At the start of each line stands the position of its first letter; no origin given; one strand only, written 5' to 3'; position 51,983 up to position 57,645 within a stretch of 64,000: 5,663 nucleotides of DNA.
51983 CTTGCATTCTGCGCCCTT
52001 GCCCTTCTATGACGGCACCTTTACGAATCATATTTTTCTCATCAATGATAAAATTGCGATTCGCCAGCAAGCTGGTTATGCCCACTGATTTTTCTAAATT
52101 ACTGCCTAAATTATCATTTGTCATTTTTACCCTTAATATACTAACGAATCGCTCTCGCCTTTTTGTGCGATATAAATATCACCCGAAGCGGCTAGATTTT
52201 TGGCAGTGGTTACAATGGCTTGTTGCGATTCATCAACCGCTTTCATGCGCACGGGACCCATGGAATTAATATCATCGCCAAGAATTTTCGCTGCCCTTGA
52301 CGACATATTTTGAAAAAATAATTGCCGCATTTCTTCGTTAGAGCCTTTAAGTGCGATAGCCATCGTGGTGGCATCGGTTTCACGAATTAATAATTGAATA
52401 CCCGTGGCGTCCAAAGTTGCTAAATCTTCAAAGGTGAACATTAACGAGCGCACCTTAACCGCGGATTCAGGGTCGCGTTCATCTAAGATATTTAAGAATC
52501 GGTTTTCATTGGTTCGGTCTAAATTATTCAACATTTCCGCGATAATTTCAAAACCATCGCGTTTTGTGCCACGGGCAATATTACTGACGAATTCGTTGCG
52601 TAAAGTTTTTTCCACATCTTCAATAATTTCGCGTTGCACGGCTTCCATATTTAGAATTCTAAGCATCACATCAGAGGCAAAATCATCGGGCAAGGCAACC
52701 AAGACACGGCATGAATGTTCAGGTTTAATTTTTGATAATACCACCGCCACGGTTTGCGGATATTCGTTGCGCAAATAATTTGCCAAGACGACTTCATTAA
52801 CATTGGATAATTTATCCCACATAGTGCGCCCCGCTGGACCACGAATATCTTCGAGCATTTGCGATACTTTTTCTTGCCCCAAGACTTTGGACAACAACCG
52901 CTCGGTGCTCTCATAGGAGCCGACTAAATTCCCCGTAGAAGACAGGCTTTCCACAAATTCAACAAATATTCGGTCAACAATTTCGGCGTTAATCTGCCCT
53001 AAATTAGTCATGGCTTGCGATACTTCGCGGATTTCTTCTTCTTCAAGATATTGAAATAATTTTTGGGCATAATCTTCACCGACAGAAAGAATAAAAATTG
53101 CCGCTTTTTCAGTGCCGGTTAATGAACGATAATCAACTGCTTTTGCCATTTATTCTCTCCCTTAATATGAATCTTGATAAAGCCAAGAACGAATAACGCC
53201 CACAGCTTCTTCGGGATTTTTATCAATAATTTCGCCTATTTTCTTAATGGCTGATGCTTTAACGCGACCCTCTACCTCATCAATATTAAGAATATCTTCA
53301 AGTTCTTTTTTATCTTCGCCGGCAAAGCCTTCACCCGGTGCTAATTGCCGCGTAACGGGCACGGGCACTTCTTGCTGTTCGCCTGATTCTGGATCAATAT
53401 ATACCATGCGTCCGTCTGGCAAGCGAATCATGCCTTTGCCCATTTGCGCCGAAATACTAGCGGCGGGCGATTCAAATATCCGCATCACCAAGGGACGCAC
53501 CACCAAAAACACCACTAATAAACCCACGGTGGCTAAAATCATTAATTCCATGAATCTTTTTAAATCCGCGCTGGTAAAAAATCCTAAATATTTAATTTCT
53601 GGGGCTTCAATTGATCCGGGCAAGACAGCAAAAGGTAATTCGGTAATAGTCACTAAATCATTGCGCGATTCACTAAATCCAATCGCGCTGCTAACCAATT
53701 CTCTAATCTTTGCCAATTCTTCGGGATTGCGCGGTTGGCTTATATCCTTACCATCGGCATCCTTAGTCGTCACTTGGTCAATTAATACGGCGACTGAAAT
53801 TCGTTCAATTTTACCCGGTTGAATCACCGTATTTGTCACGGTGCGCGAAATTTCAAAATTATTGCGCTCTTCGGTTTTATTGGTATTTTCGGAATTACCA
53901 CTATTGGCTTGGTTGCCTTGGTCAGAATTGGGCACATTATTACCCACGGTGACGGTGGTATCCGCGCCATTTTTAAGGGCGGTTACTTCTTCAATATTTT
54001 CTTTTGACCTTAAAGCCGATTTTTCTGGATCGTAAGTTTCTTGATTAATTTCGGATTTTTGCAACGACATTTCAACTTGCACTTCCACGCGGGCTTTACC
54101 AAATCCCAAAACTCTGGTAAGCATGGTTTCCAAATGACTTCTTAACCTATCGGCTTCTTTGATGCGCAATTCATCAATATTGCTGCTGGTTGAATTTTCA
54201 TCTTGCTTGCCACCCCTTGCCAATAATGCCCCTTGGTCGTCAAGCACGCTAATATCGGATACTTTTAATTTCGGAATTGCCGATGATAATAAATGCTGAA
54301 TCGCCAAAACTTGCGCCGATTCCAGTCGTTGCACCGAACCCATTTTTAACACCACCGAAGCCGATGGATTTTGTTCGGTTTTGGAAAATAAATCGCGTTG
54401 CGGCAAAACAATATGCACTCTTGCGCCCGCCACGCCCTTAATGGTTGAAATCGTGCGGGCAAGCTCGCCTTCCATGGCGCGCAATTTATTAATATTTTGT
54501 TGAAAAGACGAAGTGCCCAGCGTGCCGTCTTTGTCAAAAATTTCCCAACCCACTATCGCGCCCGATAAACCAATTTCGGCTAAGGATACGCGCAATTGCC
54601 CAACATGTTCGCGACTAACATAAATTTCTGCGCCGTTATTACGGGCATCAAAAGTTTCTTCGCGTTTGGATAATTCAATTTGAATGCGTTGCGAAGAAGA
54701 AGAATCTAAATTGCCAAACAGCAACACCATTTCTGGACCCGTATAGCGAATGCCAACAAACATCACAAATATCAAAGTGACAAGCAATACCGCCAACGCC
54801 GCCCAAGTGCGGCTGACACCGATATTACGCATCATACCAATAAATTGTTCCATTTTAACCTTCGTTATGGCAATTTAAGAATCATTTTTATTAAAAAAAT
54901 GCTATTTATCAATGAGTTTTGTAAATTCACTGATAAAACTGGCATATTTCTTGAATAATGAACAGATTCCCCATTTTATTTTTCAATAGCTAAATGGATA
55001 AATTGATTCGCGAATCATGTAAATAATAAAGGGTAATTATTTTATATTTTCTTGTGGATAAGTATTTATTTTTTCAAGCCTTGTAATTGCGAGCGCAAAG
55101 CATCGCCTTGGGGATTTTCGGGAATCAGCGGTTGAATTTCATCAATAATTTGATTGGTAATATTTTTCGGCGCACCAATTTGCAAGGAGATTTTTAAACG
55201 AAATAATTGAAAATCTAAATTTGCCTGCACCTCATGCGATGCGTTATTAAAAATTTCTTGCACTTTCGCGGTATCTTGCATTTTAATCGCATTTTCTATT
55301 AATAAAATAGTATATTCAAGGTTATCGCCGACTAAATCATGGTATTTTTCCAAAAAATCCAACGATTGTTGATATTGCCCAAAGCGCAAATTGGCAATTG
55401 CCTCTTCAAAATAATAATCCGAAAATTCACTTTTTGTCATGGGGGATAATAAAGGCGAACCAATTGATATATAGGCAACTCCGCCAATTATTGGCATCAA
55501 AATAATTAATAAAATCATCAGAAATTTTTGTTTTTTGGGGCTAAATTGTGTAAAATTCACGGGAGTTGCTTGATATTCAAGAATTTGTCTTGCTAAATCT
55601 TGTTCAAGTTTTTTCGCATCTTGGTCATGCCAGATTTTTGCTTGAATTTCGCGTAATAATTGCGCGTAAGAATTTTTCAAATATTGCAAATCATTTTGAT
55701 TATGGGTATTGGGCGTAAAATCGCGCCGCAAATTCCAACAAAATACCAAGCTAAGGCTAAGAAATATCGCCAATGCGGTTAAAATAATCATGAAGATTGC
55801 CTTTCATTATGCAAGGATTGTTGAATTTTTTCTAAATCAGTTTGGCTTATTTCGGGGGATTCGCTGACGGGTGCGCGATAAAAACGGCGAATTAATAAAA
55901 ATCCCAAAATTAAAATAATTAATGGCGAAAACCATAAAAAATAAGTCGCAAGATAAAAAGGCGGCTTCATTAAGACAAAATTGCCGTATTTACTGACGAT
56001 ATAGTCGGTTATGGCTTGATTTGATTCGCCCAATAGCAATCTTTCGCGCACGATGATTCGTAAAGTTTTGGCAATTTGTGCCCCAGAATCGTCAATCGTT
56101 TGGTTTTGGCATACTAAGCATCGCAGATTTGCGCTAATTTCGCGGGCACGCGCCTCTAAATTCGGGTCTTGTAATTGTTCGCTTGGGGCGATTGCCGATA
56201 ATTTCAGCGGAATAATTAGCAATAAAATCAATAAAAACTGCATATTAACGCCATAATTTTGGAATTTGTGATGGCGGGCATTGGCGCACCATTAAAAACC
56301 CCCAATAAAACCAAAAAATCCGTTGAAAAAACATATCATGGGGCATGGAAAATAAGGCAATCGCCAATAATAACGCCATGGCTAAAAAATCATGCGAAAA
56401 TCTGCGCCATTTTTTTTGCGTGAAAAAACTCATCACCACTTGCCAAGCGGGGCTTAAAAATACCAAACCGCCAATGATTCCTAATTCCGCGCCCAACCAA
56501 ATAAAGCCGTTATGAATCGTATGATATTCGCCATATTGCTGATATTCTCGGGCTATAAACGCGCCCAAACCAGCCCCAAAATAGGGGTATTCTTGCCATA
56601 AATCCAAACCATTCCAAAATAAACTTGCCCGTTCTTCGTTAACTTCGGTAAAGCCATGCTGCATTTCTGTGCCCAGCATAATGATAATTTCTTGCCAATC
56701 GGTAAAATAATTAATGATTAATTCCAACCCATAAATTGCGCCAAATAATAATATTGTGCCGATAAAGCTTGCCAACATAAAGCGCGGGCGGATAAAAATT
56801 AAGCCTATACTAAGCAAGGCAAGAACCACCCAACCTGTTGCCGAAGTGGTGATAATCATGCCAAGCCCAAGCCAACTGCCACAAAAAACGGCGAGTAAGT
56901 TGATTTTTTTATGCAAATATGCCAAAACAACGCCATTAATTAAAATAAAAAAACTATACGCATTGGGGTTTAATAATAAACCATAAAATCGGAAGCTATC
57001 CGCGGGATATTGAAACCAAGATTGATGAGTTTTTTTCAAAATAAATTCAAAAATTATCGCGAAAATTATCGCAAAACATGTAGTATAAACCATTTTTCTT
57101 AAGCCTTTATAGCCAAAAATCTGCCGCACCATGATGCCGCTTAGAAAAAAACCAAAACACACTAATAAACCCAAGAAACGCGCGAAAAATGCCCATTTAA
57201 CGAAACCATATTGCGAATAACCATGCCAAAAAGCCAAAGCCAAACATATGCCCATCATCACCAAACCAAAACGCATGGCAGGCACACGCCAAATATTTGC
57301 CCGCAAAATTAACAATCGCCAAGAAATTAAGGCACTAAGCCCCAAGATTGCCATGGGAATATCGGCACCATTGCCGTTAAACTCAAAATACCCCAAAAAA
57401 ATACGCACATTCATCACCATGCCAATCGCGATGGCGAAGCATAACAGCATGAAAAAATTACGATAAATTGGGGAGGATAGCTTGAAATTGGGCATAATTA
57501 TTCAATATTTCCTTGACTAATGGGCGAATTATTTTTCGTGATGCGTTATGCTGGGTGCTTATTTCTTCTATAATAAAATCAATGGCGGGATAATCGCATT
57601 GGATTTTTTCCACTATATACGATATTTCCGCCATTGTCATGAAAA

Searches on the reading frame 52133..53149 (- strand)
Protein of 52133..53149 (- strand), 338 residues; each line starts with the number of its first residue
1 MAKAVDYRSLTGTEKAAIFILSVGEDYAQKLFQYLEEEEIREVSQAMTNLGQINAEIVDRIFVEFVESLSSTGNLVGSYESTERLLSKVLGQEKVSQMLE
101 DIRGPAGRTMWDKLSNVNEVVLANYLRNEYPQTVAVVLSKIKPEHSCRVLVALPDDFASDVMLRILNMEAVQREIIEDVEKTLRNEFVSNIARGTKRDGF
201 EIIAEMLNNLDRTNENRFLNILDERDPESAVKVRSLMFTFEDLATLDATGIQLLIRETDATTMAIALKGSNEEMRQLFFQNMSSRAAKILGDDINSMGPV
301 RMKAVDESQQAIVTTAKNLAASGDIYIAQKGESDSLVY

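Call 41: search_protein_families(library=pfam, proteins=[window:52133-53149:-], max_evalue=0.00001)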
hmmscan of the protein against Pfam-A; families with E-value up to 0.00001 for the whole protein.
window:52133-53149:- (338 aa): 4 families
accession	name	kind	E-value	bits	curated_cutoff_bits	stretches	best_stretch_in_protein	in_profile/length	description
PF01706.21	FliG_C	-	1.1e-38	132.3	23.3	1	222-327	3-108/108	FliG C-terminal domain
PF14842.11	FliG_N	-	2.8e-34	118.3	25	1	10-111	2-104/104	FliG N-terminal domain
PF14841.11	FliG_M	-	8.1e-28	96.9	25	1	121-191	3-73/76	FliG middle domain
PF03448.22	MgtE_N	-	3.8e-06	27.8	25.9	0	131-227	3-90/102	MgtE intracellular N domain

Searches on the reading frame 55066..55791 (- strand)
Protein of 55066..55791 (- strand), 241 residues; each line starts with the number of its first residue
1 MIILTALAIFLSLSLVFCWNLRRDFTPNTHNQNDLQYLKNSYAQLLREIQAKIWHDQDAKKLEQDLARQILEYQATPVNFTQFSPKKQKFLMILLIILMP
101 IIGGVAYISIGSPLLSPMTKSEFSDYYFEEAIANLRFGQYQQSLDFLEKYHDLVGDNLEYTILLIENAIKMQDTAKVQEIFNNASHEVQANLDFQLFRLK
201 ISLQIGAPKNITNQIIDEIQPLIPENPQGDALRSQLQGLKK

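Call 41: search_protein_families(library=pfam, proteins=[window:55066-55791:-], max_evalue=0.00001)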
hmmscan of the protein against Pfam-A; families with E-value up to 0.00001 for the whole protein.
window:55066-55791:- (241 aa): 0 families

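Call 83: search_protein_families(library=pfam, proteins=[window:55066-55791:-], max_evalue=0.001)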
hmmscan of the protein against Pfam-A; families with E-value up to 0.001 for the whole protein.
window:55066-55791:- (241 aa): 1 family
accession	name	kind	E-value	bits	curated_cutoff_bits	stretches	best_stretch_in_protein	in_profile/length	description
PF13396.11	PLDc_N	-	0.00034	21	23.3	1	85-111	16-41/42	Phospholipase_D-nuclease N-terminal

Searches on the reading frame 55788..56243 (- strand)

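Call 41: search_protein_families(library=pfam, proteins=[window:55788-56243:-], max_evalue=0.00001)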
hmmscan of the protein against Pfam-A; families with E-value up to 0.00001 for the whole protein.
window:55788-56243:- (151 aa): 1 family
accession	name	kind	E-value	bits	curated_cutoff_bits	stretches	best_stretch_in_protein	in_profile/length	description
PF03918.19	CcmH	-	7e-43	145.8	25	1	6-141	2-140/143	Cytochrome C biogenesis protein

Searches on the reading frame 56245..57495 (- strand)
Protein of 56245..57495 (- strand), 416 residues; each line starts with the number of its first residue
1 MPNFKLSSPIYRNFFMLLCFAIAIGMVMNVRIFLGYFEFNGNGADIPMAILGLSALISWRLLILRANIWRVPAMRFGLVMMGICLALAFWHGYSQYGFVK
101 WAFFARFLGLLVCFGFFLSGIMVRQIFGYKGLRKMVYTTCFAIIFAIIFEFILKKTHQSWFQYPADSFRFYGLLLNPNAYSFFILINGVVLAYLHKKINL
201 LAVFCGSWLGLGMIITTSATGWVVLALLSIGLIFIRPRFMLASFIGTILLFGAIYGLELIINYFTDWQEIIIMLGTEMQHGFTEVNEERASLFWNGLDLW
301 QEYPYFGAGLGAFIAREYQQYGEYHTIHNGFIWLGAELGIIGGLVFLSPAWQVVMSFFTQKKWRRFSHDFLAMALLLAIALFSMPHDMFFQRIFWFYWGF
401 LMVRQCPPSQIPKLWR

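Call 41: search_protein_families(library=pfam, proteins=[window:56245-57495:-], max_evalue=0.00001)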
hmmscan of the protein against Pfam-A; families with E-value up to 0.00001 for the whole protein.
window:56245-57495:- (416 aa): 1 family
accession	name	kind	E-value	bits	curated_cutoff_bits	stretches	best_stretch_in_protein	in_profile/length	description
PF04932.20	Wzy_C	-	5e-11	43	31.7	1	208-347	5-149/149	O-Antigen ligase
